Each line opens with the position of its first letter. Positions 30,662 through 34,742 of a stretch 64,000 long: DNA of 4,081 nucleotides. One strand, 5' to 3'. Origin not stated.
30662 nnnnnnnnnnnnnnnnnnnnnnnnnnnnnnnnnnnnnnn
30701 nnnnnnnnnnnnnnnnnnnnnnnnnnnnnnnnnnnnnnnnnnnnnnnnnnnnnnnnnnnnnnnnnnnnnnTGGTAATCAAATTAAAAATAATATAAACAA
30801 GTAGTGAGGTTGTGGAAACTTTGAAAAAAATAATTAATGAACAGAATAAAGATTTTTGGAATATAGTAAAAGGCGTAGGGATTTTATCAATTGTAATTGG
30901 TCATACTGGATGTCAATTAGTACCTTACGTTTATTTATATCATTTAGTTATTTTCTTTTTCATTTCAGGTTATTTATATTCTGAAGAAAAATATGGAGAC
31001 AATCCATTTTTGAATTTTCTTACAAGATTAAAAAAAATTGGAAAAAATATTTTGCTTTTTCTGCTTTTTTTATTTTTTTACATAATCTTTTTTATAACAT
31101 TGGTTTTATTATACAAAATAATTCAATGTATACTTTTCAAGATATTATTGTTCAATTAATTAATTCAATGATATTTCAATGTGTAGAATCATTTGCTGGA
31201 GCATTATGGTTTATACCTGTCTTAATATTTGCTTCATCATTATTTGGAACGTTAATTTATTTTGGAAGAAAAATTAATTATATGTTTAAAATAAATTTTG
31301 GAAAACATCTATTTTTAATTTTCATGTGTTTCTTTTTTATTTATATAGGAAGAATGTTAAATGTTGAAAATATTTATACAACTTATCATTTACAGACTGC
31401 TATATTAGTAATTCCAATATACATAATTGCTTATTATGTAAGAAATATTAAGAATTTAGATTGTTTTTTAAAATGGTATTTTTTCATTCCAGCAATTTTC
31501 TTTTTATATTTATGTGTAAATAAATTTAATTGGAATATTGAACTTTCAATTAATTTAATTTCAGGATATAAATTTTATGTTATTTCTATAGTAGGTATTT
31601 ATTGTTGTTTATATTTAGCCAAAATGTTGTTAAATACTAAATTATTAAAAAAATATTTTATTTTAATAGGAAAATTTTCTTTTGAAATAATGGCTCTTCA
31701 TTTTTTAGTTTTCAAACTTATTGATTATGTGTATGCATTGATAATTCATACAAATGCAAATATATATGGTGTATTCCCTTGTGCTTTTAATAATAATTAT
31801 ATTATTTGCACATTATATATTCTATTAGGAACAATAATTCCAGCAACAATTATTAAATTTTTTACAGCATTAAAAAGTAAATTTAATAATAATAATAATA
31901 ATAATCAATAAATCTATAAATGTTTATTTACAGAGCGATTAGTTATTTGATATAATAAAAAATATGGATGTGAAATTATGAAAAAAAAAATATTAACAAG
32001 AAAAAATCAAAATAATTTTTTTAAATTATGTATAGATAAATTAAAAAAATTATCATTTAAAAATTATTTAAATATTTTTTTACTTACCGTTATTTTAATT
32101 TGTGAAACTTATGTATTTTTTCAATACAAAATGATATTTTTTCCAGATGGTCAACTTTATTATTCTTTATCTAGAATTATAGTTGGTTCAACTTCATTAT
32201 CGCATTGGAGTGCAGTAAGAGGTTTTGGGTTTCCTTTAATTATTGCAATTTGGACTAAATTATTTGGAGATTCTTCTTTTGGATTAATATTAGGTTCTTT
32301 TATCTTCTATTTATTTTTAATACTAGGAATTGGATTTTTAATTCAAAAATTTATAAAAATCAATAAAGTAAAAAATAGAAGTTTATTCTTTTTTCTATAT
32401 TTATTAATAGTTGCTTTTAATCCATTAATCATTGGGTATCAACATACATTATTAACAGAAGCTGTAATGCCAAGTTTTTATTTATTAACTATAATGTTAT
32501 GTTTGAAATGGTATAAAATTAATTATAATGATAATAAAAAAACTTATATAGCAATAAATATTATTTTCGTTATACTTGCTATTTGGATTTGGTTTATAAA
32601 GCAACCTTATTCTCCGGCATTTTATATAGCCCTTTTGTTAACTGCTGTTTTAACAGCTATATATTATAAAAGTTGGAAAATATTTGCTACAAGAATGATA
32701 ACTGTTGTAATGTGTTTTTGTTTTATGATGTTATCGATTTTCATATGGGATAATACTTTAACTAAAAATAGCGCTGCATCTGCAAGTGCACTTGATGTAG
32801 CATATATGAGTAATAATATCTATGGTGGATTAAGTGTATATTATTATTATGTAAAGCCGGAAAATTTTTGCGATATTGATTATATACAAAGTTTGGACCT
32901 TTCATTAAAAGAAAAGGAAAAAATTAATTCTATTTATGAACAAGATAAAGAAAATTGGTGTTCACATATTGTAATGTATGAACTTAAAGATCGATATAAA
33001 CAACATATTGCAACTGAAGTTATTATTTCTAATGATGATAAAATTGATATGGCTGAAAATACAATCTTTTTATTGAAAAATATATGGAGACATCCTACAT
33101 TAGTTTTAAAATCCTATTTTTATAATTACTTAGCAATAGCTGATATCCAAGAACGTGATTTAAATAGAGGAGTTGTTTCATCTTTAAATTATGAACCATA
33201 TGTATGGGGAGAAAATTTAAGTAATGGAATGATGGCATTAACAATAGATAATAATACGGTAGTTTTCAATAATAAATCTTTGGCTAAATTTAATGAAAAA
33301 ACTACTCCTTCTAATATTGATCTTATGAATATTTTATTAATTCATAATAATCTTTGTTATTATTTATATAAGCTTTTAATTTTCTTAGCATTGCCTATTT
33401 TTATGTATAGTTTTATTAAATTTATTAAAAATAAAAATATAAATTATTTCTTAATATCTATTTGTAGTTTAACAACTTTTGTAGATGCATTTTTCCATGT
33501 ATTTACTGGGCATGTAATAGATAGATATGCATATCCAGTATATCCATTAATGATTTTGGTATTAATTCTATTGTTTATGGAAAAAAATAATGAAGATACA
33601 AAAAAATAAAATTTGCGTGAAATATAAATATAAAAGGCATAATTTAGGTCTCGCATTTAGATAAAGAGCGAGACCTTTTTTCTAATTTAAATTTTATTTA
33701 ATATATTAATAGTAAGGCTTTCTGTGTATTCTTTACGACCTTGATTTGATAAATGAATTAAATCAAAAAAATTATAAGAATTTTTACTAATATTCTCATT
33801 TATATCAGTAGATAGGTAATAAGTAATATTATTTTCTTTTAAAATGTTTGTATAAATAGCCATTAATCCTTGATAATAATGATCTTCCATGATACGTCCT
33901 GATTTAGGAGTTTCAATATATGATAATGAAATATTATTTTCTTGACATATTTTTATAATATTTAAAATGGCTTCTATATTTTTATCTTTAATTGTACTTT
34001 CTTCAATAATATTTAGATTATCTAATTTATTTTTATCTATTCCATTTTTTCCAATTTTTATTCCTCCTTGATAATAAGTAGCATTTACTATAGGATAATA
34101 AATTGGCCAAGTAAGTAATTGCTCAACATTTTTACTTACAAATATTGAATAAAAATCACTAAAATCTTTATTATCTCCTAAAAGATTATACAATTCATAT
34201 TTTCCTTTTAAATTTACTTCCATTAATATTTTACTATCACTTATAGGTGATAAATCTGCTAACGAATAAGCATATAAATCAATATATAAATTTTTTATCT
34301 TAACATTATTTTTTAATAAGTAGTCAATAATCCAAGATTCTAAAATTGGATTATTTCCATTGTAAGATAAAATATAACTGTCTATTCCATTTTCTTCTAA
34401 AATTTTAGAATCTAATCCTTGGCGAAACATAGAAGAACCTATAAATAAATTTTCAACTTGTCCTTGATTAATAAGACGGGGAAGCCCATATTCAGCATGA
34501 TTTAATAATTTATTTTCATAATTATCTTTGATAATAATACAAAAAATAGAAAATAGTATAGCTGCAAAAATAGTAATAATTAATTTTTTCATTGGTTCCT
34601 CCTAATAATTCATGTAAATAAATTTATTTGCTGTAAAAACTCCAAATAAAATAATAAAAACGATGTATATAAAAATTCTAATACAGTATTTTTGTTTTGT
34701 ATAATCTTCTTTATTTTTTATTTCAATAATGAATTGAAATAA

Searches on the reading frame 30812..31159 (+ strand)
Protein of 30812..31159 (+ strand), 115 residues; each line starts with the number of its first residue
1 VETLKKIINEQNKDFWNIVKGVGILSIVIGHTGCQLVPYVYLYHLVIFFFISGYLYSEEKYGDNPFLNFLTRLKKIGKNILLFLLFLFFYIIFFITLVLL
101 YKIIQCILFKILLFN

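Call 5: search_protein_families(library=pfam, proteins=[window:30812-31159:+], max_evalue=0.01)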
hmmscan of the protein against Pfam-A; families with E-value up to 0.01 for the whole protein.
window:30812-31159:+ (115 aa): 1 family
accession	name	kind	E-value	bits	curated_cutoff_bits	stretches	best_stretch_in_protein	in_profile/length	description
PF01757.29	Acyl_transf_3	-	3.5e-07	30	31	1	15-97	3-93/326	Acyltransferase domain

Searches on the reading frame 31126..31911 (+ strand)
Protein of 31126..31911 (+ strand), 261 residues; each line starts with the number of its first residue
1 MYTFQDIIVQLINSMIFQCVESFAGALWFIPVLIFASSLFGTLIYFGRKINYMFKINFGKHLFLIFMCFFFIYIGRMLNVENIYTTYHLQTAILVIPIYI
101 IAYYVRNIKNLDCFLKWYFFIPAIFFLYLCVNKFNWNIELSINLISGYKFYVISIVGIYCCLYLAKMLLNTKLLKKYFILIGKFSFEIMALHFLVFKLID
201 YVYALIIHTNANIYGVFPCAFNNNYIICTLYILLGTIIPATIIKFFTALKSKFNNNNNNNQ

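Call 5: search_protein_families(library=pfam, proteins=[window:31126-31911:+], max_evalue=0.01)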
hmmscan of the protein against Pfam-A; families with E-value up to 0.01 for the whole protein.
window:31126-31911:+ (261 aa): 1 family
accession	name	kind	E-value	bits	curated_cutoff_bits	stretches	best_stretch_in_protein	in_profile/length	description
PF01757.29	Acyl_transf_3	-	0.0016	18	31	1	22-222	120-304/326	Acyltransferase domain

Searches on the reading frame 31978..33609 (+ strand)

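Call 5: search_protein_families(library=pfam, proteins=[window:31978-33609:+], max_evalue=0.01)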
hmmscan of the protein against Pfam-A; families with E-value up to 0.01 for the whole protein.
window:31978-33609:+ (543 aa): 0 families

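Call 22: search_protein_families(library=pfam, proteins=[window:31978-33609:+], max_evalue=10)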
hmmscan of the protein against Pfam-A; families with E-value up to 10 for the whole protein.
window:31978-33609:+ (543 aa): 1 family
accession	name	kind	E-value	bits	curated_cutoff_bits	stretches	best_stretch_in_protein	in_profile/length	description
PF11992.13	TgpA_N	-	3.6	6.9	30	1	108-230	19-143/333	TgpA N-terminal domain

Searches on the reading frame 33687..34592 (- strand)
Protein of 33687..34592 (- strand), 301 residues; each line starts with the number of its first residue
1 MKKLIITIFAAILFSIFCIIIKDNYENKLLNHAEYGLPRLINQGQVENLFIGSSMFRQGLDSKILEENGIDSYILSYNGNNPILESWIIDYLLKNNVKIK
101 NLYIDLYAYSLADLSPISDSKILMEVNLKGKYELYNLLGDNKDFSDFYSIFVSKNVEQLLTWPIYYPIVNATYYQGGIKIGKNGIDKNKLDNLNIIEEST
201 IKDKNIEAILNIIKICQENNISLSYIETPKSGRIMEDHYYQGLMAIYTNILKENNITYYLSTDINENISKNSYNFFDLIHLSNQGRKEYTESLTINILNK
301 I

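Call 5: search_protein_families(library=pfam, proteins=[window:33687-34592:-], max_evalue=0.01)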
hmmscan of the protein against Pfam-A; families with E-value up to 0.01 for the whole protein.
window:33687-34592:- (301 aa): 0 families

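Call 12: list_cluster_members(proteins=[P0008, P0001, P0004, P0009, P0010, window:33687-34592:-])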
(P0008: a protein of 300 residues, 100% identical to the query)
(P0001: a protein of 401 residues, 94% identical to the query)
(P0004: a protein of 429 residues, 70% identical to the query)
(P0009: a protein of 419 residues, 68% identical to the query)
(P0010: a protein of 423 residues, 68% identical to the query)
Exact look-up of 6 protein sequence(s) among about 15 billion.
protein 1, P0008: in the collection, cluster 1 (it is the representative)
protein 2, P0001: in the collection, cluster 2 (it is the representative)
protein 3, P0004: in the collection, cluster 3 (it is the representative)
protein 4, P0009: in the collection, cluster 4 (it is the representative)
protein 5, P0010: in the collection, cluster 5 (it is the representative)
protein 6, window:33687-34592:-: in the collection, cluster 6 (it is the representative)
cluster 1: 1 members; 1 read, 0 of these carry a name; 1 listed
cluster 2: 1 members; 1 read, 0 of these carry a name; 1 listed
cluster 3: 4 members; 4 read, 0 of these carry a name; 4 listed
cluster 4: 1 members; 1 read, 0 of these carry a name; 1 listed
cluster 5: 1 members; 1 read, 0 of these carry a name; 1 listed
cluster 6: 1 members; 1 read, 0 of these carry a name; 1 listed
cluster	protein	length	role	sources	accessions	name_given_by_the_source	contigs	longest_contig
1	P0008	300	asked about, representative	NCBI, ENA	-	-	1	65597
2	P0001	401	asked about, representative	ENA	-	-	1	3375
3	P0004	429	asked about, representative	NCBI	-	-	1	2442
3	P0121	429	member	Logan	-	-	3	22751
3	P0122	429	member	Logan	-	-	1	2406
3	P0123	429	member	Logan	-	-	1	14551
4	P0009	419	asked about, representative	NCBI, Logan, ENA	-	-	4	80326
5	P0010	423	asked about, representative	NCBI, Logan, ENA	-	-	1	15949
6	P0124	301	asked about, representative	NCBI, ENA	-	-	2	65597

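Call 22: search_protein_families(library=pfam, proteins=[window:33687-34592:-], max_evalue=10)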
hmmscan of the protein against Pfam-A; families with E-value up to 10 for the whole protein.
window:33687-34592:- (301 aa): 1 family
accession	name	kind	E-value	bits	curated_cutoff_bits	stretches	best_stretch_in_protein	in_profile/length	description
PF13967.11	RSN1_TM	-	0.11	12.6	27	1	4-74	10-77/156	Late exocytosis, associated with Golgi transport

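Call 23: search_protein_families(library=ncbifam, proteins=[window:33687-34592:-], max_evalue=0.01)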
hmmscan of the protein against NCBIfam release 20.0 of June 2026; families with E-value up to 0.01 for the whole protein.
window:33687-34592:- (301 aa): 0 families

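Call 28: find_homologous_proteins(query=window:33687-34592:-, max_evalue=0.00001)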
Query window:33687-34592:- (301 aa): 549 proteins with E <= 0.00001 among 3091 candidates; the best 120 are listed.
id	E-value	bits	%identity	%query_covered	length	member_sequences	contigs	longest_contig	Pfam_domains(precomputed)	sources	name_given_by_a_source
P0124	1.0e-188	644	100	100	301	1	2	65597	PF27429.1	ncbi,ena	-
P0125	1.6e-119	417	68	98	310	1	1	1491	-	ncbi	-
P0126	1.0e-118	414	67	97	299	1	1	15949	-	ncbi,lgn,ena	-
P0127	6.3e-118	412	67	98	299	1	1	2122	-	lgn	-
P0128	9.9e-117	408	66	99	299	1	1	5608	-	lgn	-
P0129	8.0e-116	405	65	97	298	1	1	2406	-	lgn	-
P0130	2.1e-114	400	65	99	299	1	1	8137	-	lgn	-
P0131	2.1e-114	400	65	97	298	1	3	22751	-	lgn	-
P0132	1.9e-113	397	65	98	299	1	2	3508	PF27429.1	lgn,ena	-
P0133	3.4e-109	383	63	97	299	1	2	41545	-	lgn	-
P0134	4.0e-102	360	61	100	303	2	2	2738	-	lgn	-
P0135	1.6e-99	351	65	81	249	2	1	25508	-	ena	-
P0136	4.0e-98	347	57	97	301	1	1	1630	-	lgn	-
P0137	6.7e-98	346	58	97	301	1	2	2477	-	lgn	-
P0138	6.0e-82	294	53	90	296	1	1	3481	-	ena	-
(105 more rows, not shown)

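Call 41: predict_structure(alignment_id=A4)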
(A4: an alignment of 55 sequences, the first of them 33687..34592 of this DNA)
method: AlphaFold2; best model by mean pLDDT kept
length: 301 residues; sequences in the alignment: 55
mean_pLDDT: 93.8   pTM: 0.90
mean pLDDT of the five models: 93.8, 93.7, 93.6, 93.6, 92.8
residues with pLDDT >= 90: 253; 70-90: 47; 50-70: 1; < 50: 0
segments of 3 or more residues with pLDDT < 50: none
pLDDT, mean of each block of 10 residues (from residue 1): 95 94 90 93 97 91 95 89 96 98 96 84 93 91 89 88 91 93 96 93 96 98 97 96 98 98 96 97 97 93 67
secondary structure, 60 per line:
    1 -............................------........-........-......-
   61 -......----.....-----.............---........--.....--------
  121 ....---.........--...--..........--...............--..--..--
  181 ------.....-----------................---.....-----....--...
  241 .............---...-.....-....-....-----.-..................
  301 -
elements in order: H2-29 H36-43 E45-52 H54-59 H62-67 E72-76 H82-94 E98-105 H108-112 H121-124 H128-136 H144-153 H156-170 H187-191 H203-218 E222-226 H232-235 H238-253 E257-259 H261-265 H267-270 H283-300
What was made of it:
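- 33687..34592 (-): Partner gene: a 301-aa N-terminally membrane-anchored SGNH-fold protein (DltD/PatB-like). Its AGGAGG ribosome-binding site overlaps the MBOAT stop codon. Call 41: AlphaFold2 pLDDT 93.8.
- On Two-component MBOAT + SGNH glycan O-acyltransferase (PatA/PatB, AlgI/AlgJ/AlgX type): Model pLDDT 93.8 with an N-terminal helix 2-29 (call 41).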

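Call 47: fold_search(model_id=the predicted structure, library=pdb)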
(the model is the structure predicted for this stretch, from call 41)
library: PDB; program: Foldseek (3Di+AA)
matches with E <= 10: 1327; with E <= 0.001: 36
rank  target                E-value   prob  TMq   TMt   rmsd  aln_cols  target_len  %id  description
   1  6o93                  1.1e-05  1.00  0.47  0.37  11.1       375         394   14  D-alanyl transferase DltD from Enterococcus faecalis (released 2019-03-27)
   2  3bma_F                4.5e-05  1.00  0.49  0.39   9.8       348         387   10  Crystal structure of D-alanyl-lipoteichoic acid synthetase from Streptococcus pneumoniae R6 (released 2007-12-25)
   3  4ppy_A                8.3e-05  1.00  0.41  0.55   7.3       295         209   10  Crystal structure of a putative acylhydrolase (BF3764) from Bacteroides fragilis NCTC 9343 at 2.00 A resolution (released 2014-04-02)
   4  4iyj_B                1.1e-04  1.00  0.42  0.58   8.3       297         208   12  Crystal structure of a putative acylhydrolase (BACUNI_03406) from Bacteroides uniformis ATCC 8492 at 1.37 A resolution (released 2013-03-06)
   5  6pfx_A                1.2e-04  1.00  0.48  0.39  11.9       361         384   10  D-alanyl transferase DltD from Enterococcus faecium (released 2019-07-03)
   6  8gr2                  1.3e-04  1.00  0.40  0.55   9.8       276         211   17  Crystal structure of the GDSL-family esterase CJ0610C from Campylobacter jejuni (released 2022-11-16)
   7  7dxm_B                1.3e-04  1.00  0.44  0.36  11.0       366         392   12  Crystal structure of DltD (released 2021-07-21)
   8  1es9                  1.6e-04  1.00  0.45  0.61   7.2       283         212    8  X-RAY CRYSTAL STRUCTURE OF R22K MUTANT OF THE MAMMALIAN BRAIN PLATELET-ACTIVATING FACTOR ACETYLHYDROLASES (PAF-AH) (released 2000-05-31)
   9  3dt8                  1.6e-04  1.00  0.45  0.61   7.3       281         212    9  Crystal Structure of Bovin Brain Platelet Activating Factor Acetylhydrolase Covalently Inhibited by Sarin (released 2009-05-12)
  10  9hi5_A                2.1e-04  1.00  0.43  0.64   6.4       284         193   12  Structure of scaffold FI6-focused design_02 (released 2025-12-03)
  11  6pfx_B                2.2e-04  1.00  0.46  0.38  11.7       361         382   10  D-alanyl transferase DltD from Enterococcus faecium (released 2019-07-03)
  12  8a2n_A                2.3e-04  1.00  0.40  0.40  12.3       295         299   10  Structure of crocagin biosynthetic protein CgnD (released 2023-02-22)
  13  3dt6                  2.5e-04  1.00  0.45  0.61   7.2       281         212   10  Crystal Structure of Bovin Brain Platelet Activating Factor Acetylhydrolase Covalently Inhibited by Paraoxon (released 2009-05-12)
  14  4iyj_A                2.5e-04  1.00  0.40  0.55   8.0       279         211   12  Crystal structure of a putative acylhydrolase (BACUNI_03406) from Bacteroides uniformis ATCC 8492 at 1.37 A resolution (released 2013-03-06)
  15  3bma_B                2.5e-04  1.00  0.48  0.39  11.5       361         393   10  Crystal structure of D-alanyl-lipoteichoic acid synthetase from Streptococcus pneumoniae R6 (released 2007-12-25)
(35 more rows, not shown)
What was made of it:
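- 33687..34592 (-): Call 47: Foldseek top hits are DltD 6O93/3BMA, GDSL esterases and PatB 8TLB/7TLV.
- On Two-component MBOAT + SGNH glycan O-acyltransferase (PatA/PatB, AlgI/AlgJ/AlgX type): Foldseek hits to DltD, GDSL esterases and PatB at E = 1e-5 to 1e-3 (call 47).
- Closest known: PatA/PatB. Different: It is closer in fold to DltD than to PatB (call 47).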
